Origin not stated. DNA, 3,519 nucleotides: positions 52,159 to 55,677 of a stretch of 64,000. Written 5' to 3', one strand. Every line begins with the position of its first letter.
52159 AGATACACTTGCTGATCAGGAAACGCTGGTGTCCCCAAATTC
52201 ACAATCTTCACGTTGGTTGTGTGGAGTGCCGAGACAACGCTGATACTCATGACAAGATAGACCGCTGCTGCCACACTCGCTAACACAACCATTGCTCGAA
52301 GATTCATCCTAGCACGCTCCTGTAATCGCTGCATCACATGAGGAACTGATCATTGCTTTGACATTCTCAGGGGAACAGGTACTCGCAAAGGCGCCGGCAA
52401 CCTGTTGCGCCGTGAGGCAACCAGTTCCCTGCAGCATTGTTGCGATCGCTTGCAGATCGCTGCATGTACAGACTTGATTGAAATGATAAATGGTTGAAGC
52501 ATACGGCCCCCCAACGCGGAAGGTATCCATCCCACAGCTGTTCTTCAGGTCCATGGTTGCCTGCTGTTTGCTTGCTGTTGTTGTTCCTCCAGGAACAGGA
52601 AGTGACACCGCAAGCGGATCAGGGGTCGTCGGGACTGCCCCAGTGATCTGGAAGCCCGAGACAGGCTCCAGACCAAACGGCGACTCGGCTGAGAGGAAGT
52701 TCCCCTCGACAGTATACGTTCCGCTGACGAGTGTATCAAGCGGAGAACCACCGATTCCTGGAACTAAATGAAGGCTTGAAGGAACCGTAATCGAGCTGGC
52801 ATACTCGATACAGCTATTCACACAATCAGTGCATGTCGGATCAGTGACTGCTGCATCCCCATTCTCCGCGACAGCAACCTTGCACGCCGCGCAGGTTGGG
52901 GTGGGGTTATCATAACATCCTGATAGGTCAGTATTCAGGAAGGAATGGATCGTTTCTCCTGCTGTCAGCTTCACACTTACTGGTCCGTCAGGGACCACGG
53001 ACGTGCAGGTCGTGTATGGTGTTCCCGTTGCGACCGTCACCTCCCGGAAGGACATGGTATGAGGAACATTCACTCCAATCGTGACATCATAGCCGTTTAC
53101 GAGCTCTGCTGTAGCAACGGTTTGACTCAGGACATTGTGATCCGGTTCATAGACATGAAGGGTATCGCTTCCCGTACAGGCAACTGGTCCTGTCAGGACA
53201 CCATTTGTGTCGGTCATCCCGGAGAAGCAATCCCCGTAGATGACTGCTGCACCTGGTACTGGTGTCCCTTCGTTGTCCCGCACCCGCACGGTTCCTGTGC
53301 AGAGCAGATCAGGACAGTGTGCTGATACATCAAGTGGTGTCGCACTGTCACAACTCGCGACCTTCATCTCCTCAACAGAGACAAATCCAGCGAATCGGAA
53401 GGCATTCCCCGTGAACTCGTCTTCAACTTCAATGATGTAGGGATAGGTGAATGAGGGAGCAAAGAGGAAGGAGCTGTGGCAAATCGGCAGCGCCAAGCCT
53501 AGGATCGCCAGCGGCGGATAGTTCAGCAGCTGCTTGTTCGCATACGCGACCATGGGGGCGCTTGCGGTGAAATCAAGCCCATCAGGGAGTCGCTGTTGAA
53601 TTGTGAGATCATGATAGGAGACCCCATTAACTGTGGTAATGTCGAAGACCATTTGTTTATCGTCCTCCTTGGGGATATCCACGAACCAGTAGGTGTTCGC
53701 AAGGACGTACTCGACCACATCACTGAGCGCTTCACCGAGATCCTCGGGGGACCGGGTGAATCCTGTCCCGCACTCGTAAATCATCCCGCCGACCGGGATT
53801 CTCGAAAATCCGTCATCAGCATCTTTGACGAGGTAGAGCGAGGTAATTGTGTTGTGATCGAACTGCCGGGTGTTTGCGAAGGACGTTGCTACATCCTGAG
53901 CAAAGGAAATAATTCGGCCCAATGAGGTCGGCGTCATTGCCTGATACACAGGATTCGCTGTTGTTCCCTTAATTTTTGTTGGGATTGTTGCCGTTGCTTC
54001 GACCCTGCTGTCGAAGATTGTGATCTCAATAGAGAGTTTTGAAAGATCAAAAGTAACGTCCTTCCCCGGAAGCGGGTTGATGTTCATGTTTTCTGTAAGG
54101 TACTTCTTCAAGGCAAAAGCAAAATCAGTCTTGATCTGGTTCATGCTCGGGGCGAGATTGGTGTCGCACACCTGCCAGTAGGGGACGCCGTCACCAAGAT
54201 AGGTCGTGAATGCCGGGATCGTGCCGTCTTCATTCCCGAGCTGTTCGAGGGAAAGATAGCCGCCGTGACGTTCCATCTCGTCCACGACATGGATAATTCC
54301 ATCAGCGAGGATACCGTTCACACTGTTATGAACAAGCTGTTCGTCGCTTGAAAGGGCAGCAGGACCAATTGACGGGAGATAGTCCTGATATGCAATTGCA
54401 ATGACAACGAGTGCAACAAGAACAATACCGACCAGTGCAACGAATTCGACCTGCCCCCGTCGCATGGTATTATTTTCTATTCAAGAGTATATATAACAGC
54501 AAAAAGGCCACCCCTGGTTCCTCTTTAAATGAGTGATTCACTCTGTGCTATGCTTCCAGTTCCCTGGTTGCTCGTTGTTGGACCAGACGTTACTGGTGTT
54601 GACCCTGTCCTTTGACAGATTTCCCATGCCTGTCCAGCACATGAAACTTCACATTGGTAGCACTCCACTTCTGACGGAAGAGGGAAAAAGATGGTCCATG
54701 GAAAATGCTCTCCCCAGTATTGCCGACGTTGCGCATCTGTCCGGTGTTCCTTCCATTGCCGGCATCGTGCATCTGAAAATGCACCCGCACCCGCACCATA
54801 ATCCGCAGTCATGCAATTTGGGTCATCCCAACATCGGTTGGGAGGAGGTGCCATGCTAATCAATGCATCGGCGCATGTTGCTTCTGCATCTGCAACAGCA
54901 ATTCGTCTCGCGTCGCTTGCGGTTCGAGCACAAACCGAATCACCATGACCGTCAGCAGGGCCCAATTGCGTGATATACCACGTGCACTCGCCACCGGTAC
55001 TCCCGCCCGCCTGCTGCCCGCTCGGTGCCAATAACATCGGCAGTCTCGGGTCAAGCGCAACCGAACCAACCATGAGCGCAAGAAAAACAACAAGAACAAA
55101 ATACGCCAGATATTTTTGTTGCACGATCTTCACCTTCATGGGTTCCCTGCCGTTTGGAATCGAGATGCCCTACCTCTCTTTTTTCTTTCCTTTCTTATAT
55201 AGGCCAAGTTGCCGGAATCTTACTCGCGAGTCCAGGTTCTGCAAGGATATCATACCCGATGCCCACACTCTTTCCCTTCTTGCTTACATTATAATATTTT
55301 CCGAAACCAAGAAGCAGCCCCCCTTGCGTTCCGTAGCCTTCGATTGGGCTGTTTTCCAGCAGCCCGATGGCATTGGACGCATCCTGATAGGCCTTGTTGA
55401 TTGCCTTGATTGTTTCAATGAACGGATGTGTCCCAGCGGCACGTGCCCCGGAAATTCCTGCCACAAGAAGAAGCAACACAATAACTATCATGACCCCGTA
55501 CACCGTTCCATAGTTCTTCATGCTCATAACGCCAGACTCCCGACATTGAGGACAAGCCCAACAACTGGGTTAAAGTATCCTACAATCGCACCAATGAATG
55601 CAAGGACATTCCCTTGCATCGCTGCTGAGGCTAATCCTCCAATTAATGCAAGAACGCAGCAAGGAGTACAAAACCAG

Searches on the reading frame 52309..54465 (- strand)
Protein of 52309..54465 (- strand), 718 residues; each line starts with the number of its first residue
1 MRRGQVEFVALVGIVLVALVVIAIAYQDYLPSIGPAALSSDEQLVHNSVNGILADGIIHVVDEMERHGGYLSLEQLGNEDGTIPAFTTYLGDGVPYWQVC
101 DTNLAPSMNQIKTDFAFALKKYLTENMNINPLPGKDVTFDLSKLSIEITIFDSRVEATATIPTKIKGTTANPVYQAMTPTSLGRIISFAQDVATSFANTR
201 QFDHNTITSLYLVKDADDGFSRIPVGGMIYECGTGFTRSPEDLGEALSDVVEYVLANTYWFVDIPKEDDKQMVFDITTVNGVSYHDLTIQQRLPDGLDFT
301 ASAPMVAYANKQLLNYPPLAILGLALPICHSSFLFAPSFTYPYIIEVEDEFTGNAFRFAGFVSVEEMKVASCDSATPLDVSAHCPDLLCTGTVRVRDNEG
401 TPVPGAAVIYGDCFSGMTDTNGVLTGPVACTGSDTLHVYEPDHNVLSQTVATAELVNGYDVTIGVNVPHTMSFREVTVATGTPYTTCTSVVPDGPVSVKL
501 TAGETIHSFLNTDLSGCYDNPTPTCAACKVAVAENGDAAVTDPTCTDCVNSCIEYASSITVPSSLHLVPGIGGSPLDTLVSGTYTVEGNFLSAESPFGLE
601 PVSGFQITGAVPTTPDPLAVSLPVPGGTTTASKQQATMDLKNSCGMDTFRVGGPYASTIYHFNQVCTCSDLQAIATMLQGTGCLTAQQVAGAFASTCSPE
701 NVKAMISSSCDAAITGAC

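Call 5: search_protein_families(library=pfam, proteins=[window:52309-54465:-], max_evalue=0.1)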
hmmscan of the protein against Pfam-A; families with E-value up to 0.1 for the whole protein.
window:52309-54465:- (718 aa): 0 families

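Call 20: search_protein_families(library=ncbifam, proteins=[window:52309-54465:-], max_evalue=0.1)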
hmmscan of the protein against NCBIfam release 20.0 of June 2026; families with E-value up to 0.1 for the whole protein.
window:52309-54465:- (718 aa): 0 families

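Call 30: find_encoding_contigs(protein=window:52309-54465:-, flank=10000, max_places=4)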
Protein window:52309-54465:- (718 aa): no gene with exactly this product is on record in the collection.

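Call 46: search_protein_families(library=phrogs, proteins=[window:52309-54465:-], max_evalue=0.01)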
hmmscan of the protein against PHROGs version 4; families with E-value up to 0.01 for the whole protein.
window:52309-54465:- (718 aa): 0 families

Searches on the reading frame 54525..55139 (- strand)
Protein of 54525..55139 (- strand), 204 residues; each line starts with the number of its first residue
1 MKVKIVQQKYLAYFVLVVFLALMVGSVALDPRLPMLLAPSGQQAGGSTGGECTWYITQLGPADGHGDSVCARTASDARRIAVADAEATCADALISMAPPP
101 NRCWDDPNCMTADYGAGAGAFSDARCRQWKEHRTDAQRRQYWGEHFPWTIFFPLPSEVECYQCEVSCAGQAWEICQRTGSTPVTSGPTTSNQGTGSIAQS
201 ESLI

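Call 5: search_protein_families(library=pfam, proteins=[window:54525-55139:-], max_evalue=0.1)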
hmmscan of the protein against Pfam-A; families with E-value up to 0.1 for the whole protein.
window:54525-55139:- (204 aa): 0 families

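Call 20: search_protein_families(library=ncbifam, proteins=[window:54525-55139:-], max_evalue=0.1)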
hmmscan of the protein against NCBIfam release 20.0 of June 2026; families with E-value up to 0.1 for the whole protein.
window:54525-55139:- (204 aa): 0 families

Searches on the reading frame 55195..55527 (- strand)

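Call 5: search_protein_families(library=pfam, proteins=[window:55195-55527:-], max_evalue=0.1)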
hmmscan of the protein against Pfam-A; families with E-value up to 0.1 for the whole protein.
window:55195-55527:- (110 aa): 1 family
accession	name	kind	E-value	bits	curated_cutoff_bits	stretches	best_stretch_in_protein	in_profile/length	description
PF20098.4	DUF6488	-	0.042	14.2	27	1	13-54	5-46/110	Family of unknown function (DUF6488)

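Call 20: search_protein_families(library=ncbifam, proteins=[window:55195-55527:-], max_evalue=0.1)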
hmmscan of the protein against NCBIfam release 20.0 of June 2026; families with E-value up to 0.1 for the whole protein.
window:55195-55527:- (110 aa): 0 families
